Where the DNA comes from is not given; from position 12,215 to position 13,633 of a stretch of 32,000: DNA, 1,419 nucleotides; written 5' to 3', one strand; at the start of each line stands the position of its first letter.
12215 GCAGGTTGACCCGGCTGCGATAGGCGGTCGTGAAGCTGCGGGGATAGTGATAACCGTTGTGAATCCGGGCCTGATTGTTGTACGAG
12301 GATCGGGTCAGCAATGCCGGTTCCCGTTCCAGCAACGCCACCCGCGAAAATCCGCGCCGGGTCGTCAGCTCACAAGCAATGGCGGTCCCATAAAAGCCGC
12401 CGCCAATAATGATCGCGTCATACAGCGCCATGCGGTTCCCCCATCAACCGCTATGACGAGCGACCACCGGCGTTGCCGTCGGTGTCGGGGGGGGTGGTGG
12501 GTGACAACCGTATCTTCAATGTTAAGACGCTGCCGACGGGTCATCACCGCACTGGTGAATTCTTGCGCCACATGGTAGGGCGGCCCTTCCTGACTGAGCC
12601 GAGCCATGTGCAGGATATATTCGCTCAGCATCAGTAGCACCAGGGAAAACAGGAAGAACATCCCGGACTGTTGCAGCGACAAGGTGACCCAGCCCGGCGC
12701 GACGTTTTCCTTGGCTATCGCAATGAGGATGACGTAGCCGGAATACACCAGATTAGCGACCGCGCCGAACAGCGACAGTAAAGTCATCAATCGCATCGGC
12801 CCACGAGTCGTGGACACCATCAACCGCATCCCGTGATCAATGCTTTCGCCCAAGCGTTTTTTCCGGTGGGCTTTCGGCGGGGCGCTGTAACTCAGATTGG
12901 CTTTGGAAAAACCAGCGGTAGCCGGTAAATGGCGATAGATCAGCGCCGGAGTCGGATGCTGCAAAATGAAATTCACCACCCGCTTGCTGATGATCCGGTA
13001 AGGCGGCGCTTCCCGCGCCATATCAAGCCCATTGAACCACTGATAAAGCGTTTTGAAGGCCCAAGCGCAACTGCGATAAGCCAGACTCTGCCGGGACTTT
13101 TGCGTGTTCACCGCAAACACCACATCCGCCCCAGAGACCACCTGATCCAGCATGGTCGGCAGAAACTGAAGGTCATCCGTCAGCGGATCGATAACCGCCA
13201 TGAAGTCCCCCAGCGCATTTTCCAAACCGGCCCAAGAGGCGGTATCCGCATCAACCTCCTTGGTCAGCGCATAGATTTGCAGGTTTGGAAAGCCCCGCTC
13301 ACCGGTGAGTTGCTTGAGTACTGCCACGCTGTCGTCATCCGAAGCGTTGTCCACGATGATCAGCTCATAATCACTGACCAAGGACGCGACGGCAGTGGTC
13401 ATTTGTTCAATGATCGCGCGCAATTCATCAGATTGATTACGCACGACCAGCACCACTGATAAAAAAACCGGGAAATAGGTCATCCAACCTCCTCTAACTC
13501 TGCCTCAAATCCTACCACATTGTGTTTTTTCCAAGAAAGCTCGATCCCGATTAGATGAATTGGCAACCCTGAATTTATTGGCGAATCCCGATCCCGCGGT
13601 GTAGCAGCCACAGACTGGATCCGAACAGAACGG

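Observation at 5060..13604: Perfect 37-bp direct repeat duplicating the yadH 3' end brackets an 8.5-kb glycan-modification island with no integrase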

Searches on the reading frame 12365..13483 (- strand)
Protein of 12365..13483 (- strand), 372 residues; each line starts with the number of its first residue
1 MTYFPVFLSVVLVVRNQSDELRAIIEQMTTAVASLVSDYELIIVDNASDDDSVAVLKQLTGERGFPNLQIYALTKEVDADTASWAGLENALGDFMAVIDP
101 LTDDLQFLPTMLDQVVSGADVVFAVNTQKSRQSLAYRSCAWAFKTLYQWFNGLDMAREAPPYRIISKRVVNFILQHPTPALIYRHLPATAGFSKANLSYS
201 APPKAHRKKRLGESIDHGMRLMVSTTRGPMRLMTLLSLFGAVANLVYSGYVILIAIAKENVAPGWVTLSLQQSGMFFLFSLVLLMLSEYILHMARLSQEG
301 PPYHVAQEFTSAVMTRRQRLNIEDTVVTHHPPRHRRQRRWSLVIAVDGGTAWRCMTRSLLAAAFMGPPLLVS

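Call 6: search_protein_families(library=pfam, proteins=[window:12365-13483:-])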
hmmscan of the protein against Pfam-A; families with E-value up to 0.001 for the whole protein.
window:12365-13483:- (372 aa): 1 family
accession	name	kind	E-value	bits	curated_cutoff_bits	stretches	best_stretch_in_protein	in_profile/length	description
PF00535.33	Glycos_transf_2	-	1e-10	42.2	23.3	1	9-118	1-102/168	Glycosyl transferase family 2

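Call 7: search_protein_families(library=ncbifam, proteins=[window:12365-13483:-])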
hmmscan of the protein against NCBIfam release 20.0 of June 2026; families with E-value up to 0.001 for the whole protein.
window:12365-13483:- (372 aa): 6 families
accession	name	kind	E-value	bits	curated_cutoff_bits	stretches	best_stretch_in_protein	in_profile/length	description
NF007986.1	PRK10714.1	equivalog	1.8e-15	56.7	529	1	8-296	8-289/316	undecaprenyl-phosphate 4-deoxy-4-formamido-L-arabinose transferase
NF047588.1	GlcsyltransPgfSStrep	equivalog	3.6e-13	49.4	500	1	8-290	3-287/308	glycosyltransferase PgfS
NF007482.0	PRK10073.1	equivalog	8.9e-08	31.5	423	1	8-116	8-107/334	glycosyltransferase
NF047683.1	TeichurnBiosyTuaG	equivalog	7.2e-05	22.5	400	1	23-104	19-97/252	teichuronic acid biosynthesis protein TuaG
NF041875.1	EPS_EpsD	equivalog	0.0001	21.9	370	1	8-113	1-98/325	exopolysaccharide biosynthesis glycosyltransferase EpsD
NF038302.1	EPS_HpsE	equivalog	0.00016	20.8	300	1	8-99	3-94/307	hormogonium polysaccharide biosynthesis glycosyltransferase HpsE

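Call 18: find_related_loci(query=window:12365-13483:-, collection=metagenome_contigs, flank=10000)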
Query window:12365-13483:- (372 aa) in metagenome_contigs; peptide patterns used: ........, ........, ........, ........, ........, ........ (x = any residue, [..] = any of these).
117 stretches matched a pattern; 4 encode a relative of the query (tblastn E <= 1e-3); 4 distinct loci.
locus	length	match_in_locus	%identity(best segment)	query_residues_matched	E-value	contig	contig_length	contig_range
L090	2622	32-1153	87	1-372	0e+0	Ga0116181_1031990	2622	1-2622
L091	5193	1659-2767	92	1-372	0e+0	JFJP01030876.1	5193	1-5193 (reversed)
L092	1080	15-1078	91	1-356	0e+0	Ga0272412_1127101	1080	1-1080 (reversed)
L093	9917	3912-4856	27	8-325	2e-36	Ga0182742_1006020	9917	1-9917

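Call 42: find_homologous_proteins(query=window:12365-13483:-, max_evalue=1e-60)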
Query window:12365-13483:- (372 aa): 2739 proteins with E <= 1e-60 among 8000 candidates; the best 120 are listed.
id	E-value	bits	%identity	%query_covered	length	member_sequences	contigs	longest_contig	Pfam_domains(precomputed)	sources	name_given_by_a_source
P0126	5.6e-244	826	99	100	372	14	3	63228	PF00535.33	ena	-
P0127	1.1e-218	743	91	100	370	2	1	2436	PF00535.33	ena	-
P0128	1.6e-217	739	90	100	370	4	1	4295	PF00535.33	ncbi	-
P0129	5.7e-212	721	87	99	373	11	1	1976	PF00535.33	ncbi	-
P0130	4.9e-196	669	92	89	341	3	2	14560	PF00535.33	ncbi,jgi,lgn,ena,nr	ncbi:MAG TPA: glycosyl transferase [Gammaproteobacteria bacterium]|nr:glycosyl transferase [Gammapro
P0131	3.3e-193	659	82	100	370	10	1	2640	PF00535.33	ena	-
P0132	3.4e-192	656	90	87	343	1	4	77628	PF00535.33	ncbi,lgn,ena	-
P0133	1.5e-191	654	90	87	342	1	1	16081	PF00535.33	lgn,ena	-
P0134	5.7e-177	606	82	89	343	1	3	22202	PF00535.33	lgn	-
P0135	4.7e-173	593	80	90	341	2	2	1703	PF00535.33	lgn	-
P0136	2.1e-172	591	79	89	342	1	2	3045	PF00535.33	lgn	-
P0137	1.7e-168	578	89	80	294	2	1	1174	-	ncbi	-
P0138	2.4e-161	555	74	90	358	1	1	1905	PF00535.33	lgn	-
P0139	1.9e-158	545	74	88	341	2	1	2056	PF00535.33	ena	-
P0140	3.7e-156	538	79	81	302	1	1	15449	PF00535.33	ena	-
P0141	5.4e-156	537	74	90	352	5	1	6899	PF00535.33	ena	-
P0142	7.7e-156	537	74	88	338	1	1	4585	PF00535.33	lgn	-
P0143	5.0e-155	534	72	89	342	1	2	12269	PF00535.33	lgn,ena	-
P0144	2.2e-154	532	72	88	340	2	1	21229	PF00535.33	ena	-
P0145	1.2e-153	529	73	87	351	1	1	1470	PF00535.33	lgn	-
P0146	1.5e-153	529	72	90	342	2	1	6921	PF00535.33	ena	-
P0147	1.7e-153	529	72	87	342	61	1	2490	PF00535.33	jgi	jgi:hypothetical protein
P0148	4.7e-153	527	70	92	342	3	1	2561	PF00535.33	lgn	-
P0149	6.1e-153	527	72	89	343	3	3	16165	PF00535.33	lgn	-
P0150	6.8e-153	527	73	87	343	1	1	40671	PF00535.33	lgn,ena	-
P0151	1.2e-152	526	69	92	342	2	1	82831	PF00535.33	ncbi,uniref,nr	ncbi:glycosyl transferase [Paraburkholderia lacunae]|uniref:Glycosyl transferase n=1 Tax=Paraburkhol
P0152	3.6e-152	524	72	87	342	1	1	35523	PF00535.33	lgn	-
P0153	5.1e-152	524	69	89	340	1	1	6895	PF00535.33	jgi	jgi:glycosyltransferase involved in cell wall biosynthesis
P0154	6.6e-152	524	70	92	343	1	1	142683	PF00535.33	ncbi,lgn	-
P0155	7.0e-152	524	71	90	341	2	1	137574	PF00535.33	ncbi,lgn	ncbi:MAG: glycosyltransferase [Pseudomonadota bacterium]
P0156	8.6e-152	523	69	91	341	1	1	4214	PF00535.33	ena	-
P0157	8.9e-152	523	72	87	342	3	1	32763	PF00535.33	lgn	-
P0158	1.0e-151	523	72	87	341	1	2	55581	PF00535.33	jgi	-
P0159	1.2e-151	523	73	87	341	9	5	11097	PF00535.33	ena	-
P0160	1.2e-151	523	73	87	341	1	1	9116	PF00535.33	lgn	-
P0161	1.5e-151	522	71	88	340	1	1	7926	PF00535.33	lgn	-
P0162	2.1e-151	522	72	89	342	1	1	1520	PF00535.33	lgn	-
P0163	2.1e-151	522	71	87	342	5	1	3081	PF00535.33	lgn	-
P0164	2.6e-151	522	72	89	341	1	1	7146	PF00535.33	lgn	-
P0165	3.1e-151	521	71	88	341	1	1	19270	PF00535.33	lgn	-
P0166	4.8e-151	521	69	91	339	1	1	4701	PF00535.33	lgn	-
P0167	5.0e-151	521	72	87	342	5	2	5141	PF00535.33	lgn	-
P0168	6.0e-151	520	71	87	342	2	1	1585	PF00535.33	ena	-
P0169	6.2e-151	520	70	90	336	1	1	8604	PF00535.33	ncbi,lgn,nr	ncbi:MAG: glycosyltransferase [Gallionella sp.]|nr:glycosyltransferase [Gallionella sp.]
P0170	6.9e-151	520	71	88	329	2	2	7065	PF00535.33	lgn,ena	-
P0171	7.4e-151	520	71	87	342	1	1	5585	PF00535.33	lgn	-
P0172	7.8e-151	520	73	87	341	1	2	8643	PF00535.33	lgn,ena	-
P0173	1.0e-150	520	72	88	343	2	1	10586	PF00535.33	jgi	-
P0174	1.2e-150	520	70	92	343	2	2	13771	PF00535.33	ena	-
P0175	1.2e-150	519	71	88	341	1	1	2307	PF00535.33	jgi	jgi:hypothetical protein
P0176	1.4e-150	519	71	90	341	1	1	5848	PF00535.33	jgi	-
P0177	1.5e-150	519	71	89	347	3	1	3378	PF00535.33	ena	-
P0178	1.8e-150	519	69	90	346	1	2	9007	PF00535.33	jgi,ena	jgi:polyisoprenyl-phosphate glycosyltransferase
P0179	1.9e-150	519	70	89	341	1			PF00535.33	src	-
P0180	2.0e-150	519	70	90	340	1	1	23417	PF00535.33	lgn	-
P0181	2.2e-150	519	70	87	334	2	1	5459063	PF00535.33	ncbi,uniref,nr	ncbi:glycosyltransferase [Nodosilinea sp. E11]|uniref:glycosyltransferase n=1 Tax=Nodosilinea sp. E1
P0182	2.4e-150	518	71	87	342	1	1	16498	PF00535.33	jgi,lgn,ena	-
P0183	2.5e-150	518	69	91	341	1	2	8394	PF00535.33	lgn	-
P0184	2.8e-150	518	72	89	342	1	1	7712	PF00535.33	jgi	jgi:hypothetical protein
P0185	3.9e-150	518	69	91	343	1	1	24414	PF00535.33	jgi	jgi:hypothetical protein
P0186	3.9e-150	518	69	92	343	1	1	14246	PF00535.33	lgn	-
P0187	4.0e-150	518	69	90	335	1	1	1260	PF00535.33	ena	-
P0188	4.0e-150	518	73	88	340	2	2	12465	PF00535.33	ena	-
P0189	4.1e-150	518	70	90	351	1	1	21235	PF00535.33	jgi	jgi:glycosyltransferase involved in cell wall biosynthesis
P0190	4.7e-150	518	69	90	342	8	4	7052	PF00535.33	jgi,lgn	-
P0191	5.3e-150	517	73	87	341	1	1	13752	PF00535.33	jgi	jgi:glycosyltransferase involved in cell wall biosynthesis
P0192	5.9e-150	517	73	87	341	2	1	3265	PF00535.33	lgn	-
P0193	6.4e-150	517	69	89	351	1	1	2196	PF00535.33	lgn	-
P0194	6.5e-150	517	70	89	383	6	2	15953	PF00535.33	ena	-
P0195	9.3e-150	517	70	89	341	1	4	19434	PF00535.33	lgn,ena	-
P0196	1.1e-149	516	71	88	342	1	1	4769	PF00535.33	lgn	-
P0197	1.3e-149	516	68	89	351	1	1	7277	PF00535.33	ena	-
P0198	1.5e-149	516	70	88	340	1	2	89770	PF00535.33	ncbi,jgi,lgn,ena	ncbi:MAG: glycosyltransferase [Gallionella sp.]|jgi:hypothetical protein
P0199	1.9e-149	516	70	88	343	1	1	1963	PF00535.33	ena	-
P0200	2.1e-149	515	73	87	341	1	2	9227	PF00535.33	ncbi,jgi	jgi:glycosyltransferase involved in cell wall biosynthesis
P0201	2.3e-149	515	71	90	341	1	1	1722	PF00535.33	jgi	jgi:hypothetical protein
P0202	2.5e-149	515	69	90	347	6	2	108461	PF00535.33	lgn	-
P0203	2.5e-149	515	70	91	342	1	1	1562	PF00535.33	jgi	jgi:polyisoprenyl-phosphate glycosyltransferase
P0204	2.7e-149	515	71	88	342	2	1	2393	PF00535.33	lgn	-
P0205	3.2e-149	515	68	91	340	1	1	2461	PF00535.33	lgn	-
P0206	3.4e-149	515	69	88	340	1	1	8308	PF00535.33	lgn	-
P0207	4.4e-149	514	70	89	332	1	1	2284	PF00535.33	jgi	-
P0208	4.5e-149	514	72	87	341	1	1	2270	PF00535.33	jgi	jgi:hypothetical protein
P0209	4.5e-149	514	71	86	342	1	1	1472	PF00535.33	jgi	jgi:polyisoprenyl-phosphate glycosyltransferase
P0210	5.2e-149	514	72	87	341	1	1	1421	PF00535.33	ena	-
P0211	5.9e-149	514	70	89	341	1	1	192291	PF00535.33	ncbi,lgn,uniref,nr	ncbi:Glycosyltransferase involved in cell wall bisynthesis [Collimonas sp. OK242]|uniref:glycosyltra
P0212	6.3e-149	514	70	91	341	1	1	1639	PF00535.33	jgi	jgi:glycosyltransferase involved in cell wall biosynthesis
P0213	6.5e-149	514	70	88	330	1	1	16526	PF00535.33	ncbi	-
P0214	6.8e-149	514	72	87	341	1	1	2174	PF00535.33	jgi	jgi:glycosyltransferase involved in cell wall biosynthesis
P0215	7.6e-149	514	69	89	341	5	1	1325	PF00535.33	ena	-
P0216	7.7e-149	514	69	91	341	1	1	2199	PF00535.33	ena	-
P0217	9.6e-149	513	70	89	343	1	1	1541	PF00535.33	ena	-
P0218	1.0e-148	513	71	87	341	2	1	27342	PF00535.33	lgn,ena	-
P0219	1.1e-148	513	69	90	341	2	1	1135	PF00535.33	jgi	jgi:polyisoprenyl-phosphate glycosyltransferase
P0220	1.4e-148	513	69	90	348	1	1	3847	PF00535.33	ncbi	-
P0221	1.4e-148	513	71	87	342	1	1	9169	PF00535.33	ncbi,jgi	jgi:glycosyltransferase involved in cell wall biosynthesis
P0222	1.4e-148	513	71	88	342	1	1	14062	PF00535.33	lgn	-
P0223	1.5e-148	513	70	90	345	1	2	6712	PF00535.33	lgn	-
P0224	1.5e-148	513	69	90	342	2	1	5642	PF00535.33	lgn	-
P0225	1.6e-148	512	68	91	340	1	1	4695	PF00535.33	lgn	-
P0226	1.7e-148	512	69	89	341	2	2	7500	PF00535.33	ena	-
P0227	1.7e-148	512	70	87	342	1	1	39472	PF00535.33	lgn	-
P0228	1.7e-148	512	70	89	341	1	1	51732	PF00535.33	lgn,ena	-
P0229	1.9e-148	512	72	87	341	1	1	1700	PF00535.33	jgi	jgi:glycosyltransferase involved in cell wall biosynthesis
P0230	2.1e-148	512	71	90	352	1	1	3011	PF00535.33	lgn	-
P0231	2.1e-148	512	70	88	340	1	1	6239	PF00535.33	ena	-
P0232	2.2e-148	512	70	89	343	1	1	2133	PF00535.33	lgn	-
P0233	2.2e-148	512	72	87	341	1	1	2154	PF00535.33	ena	-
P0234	2.5e-148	512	72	87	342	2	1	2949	PF00535.33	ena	-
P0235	2.5e-148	512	70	90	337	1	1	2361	PF00535.33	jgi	jgi:hypothetical protein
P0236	2.7e-148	512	70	91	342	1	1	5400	PF00535.33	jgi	-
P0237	2.8e-148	512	72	87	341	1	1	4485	PF00535.33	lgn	-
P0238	2.8e-148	512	71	87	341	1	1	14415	PF00535.33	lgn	-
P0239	2.8e-148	512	69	89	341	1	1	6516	PF00535.33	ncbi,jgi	ncbi:MAG TPA: glycosyltransferase [Methylobacter sp.]|jgi:glycosyltransferase involved in cell wall 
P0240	2.8e-148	512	69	90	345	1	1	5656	PF00535.33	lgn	-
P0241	2.9e-148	512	71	88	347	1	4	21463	PF00535.33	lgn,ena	-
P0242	3.7e-148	511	69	90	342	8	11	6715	PF00535.33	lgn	-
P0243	4.3e-148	511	72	87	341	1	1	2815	PF00535.33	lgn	-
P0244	4.4e-148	511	68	90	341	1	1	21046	PF00535.33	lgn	-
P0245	4.9e-148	511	69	91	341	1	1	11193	PF00535.33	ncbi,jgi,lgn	jgi:hypothetical protein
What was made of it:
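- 12365..13483 (-): GtrB/ArnC-type polyprenyl-phosphate glycosyltransferase (GT2, 372 aa). It has a C-terminal extension of about 30 aa compared with its relatives of 341-343 aa. Lengths of relatives from call 42.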

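Call 43: find_encoding_contigs(protein=P0132, flank=10000, max_places=4)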
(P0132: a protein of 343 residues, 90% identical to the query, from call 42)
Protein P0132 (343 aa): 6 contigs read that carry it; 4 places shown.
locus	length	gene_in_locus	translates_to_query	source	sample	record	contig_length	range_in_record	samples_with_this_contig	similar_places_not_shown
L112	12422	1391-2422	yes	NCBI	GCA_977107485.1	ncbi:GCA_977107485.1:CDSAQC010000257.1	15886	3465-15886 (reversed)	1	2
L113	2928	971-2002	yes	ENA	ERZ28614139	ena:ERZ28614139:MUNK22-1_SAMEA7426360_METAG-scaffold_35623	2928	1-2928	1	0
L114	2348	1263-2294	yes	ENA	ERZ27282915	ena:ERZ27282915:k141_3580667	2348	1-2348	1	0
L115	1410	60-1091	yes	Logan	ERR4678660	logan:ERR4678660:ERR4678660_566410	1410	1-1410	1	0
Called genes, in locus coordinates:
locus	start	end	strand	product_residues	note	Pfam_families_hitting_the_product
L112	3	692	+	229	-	?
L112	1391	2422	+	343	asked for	PF00535:Glycos_transf_2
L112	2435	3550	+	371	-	PF01266:DAO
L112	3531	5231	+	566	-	-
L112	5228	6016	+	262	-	-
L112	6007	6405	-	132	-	PF15919:HicB_lk_antitox, PF15970:HicB-like_2, PF05534:HicB (weak)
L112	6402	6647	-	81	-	-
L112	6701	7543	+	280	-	PF01261:AP_endonuc_2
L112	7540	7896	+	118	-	PF00892:EamA, PF00893:Multi_Drug_Res (faint), PF10639:TMEM234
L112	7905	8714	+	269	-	PF00535:Glycos_transf_2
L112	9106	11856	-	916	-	PF01326:PPDK_N, PF00391:PEP-utilizers, PF02896:PEP-utilizers_C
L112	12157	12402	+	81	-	PF01722:BolA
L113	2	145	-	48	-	?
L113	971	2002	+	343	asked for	PF00535:Glycos_transf_2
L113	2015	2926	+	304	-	?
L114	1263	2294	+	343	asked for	PF00535:Glycos_transf_2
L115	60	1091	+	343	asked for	PF00535:Glycos_transf_2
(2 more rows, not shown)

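Call 44: find_encoding_contigs(protein=P0130, flank=10000, max_places=3)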
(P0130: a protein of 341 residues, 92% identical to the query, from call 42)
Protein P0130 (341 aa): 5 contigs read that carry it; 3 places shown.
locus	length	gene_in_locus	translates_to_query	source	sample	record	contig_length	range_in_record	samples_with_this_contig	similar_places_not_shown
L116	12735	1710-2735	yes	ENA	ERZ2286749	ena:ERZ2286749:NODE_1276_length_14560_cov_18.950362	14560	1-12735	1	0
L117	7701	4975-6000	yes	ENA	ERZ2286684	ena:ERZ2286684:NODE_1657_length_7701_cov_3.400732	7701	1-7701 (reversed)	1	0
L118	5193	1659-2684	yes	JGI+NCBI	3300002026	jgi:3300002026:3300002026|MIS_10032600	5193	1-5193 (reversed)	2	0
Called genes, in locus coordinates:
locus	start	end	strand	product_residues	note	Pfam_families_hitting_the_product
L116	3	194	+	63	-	?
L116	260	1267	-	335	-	-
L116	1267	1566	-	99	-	-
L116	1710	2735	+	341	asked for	PF00535:Glycos_transf_2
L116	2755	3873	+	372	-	PF01266:DAO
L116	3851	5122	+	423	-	-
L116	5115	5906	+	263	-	-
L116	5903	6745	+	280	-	PF01261:AP_endonuc_2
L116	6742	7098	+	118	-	PF00892:EamA, PF10639:TMEM234, PF00893:Multi_Drug_Res (weak)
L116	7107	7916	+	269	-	PF00535:Glycos_transf_2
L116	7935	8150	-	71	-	-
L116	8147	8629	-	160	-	-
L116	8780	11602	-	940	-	PF02463:SMC_N (faint), PF03193:RsgA_GTPase (faint), PF13191:AAA_16 (faint), PF13304:AAA_21 (faint), PF13401:AAA_22 (faint), PF17760:UvrA_inter, PF17755:UvrA_DNA-bind, PF00005:ABC_tran (weak), +2 more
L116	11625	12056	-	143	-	PF01850:PIN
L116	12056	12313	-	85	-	PF02604:PhdYeFM_antitox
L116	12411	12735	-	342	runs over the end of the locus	PF16537:T2SSB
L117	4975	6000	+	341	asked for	PF00535:Glycos_transf_2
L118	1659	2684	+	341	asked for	PF00535:Glycos_transf_2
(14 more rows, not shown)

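Call 53: find_encoding_contigs(protein=P0134, flank=10000, max_places=4)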
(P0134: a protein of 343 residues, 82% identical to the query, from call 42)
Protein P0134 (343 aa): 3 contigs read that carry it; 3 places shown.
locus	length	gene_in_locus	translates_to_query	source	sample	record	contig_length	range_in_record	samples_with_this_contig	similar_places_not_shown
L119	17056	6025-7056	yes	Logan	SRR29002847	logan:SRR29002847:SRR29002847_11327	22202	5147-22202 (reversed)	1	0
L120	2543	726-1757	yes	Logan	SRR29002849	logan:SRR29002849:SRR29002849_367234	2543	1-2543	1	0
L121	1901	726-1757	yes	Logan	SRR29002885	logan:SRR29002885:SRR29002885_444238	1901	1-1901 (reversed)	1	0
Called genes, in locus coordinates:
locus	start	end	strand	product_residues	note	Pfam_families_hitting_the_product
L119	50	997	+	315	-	PF01073:3Beta_HSD, PF01370:Epimerase, PF02719:Polysacc_synt_2 (weak), PF04321:RmlD_sub_bind (faint), PF07993:NAD_binding_4 (faint), PF13460:NAD_binding_10 (weak), PF16363:GDP_Man_Dehyd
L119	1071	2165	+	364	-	PF00534:Glycos_transf_1, PF13692:Glyco_trans_1_4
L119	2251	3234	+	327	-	PF01073:3Beta_HSD, PF01370:Epimerase, PF02719:Polysacc_synt_2 (weak), PF04321:RmlD_sub_bind, PF13460:NAD_binding_10 (weak), PF16363:GDP_Man_Dehyd, PF07993:NAD_binding_4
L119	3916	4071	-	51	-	-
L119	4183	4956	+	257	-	PF03808:Glyco_tran_WecG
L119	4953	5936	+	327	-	PF01073:3Beta_HSD (weak), PF01370:Epimerase, PF16363:GDP_Man_Dehyd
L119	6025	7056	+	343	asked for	PF00535:Glycos_transf_2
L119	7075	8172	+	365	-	PF01266:DAO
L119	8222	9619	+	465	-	-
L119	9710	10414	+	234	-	-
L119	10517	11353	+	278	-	PF01261:AP_endonuc_2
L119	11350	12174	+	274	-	PF00535:Glycos_transf_2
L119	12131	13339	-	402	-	-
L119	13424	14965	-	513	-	PF02310:B12-binding, PF04055:Radical_SAM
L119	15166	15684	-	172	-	-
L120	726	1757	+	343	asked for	PF00535:Glycos_transf_2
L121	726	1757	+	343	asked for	PF00535:Glycos_transf_2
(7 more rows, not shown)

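Call 71: search_protein_families(library=pfam, proteins=[L112:27-692:+, L112:1141-1437:+, L116:260-1267:-, L116:1267-1566:-, L116:8436-8717:-, L116:8147-8665:-, L112:3531-5231:+, L116:3851-5122:+], max_evalue=0.01)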
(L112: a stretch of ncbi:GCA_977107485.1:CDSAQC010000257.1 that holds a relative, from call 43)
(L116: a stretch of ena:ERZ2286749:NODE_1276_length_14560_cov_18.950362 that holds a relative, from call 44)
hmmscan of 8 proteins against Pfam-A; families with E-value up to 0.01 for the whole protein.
L112:27-692:+ (221 aa): 3 families
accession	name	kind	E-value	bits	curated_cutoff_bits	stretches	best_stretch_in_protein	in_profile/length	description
PF18998.6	Flg_new_2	-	7.8e-21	74.3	23.6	2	21-97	2-71/73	Divergent InlB B-repeat domain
PF09479.16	Flg_new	-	8.2e-06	26.3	27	0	42-92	9-63/65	Listeria-Bacteroides repeat domain (List_Bact_rpt)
PF23926.2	LtfC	-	0.0066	17.4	27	0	52-110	31-86/100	LtfC-like, beta-sandwich domain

L112:1141-1437:+ (98 aa): 1 family
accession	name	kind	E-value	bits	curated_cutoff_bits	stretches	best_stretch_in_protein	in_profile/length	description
PF13384.12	HTH_23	-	0.00094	19.4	24.6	1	43-75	3-35/50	Homeodomain-like domain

L116:260-1267:- (335 aa): 1 family
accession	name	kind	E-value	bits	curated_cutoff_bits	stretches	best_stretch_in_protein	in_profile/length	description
PF06782.17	UPF0236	-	0.00018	20.9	24.3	1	172-262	238-324/400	Uncharacterised protein family (UPF0236)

L116:1267-1566:- (99 aa): 0 families

L116:8436-8717:- (93 aa): 1 family
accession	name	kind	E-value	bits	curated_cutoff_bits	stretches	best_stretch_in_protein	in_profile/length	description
PF14076.12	DUF4258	-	2.3e-12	47.5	25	1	21-91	2-70/71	Domain of unknown function (DUF4258)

L116:8147-8665:- (172 aa): 1 family
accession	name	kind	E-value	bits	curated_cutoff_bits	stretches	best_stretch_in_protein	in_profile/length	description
PF14122.12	YokU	-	0.0061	16.9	27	0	95-132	19-56/87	YokU-like protein, putative antitoxin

L112:3531-5231:+ (566 aa): 0 families

L116:3851-5122:+ (423 aa): 0 families

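Call 76: find_related_loci(query=window:12365-13483:-, collection=viral_contigs, flank=10000)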
Query window:12365-13483:- (372 aa) in viral_contigs; peptide patterns used: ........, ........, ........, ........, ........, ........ (x = any residue, [..] = any of these).
4 stretches matched a pattern, but none encodes a relative of the query by tblastn (E <= 1e-3).

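Call 84: search_protein_families(library=phrogs, proteins=[window:12365-13483:-], max_evalue=0.001)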
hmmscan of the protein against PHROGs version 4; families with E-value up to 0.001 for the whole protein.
window:12365-13483:- (372 aa): 2 families
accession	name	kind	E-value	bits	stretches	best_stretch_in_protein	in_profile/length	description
phrog_841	-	moron, auxiliary metabolic gene and host takeover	2.4e-29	103.8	1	8-305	4-303/309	GtrB-like O-antigen conversion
phrog_34335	-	moron, auxiliary metabolic gene and host takeover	8.1e-11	42.1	1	8-306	3-302/825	GtrB glycosyltransferase for O-antigen conversion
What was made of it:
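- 12365..13483 (-): PHROG 841, GtrB-like, full length (call 84).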
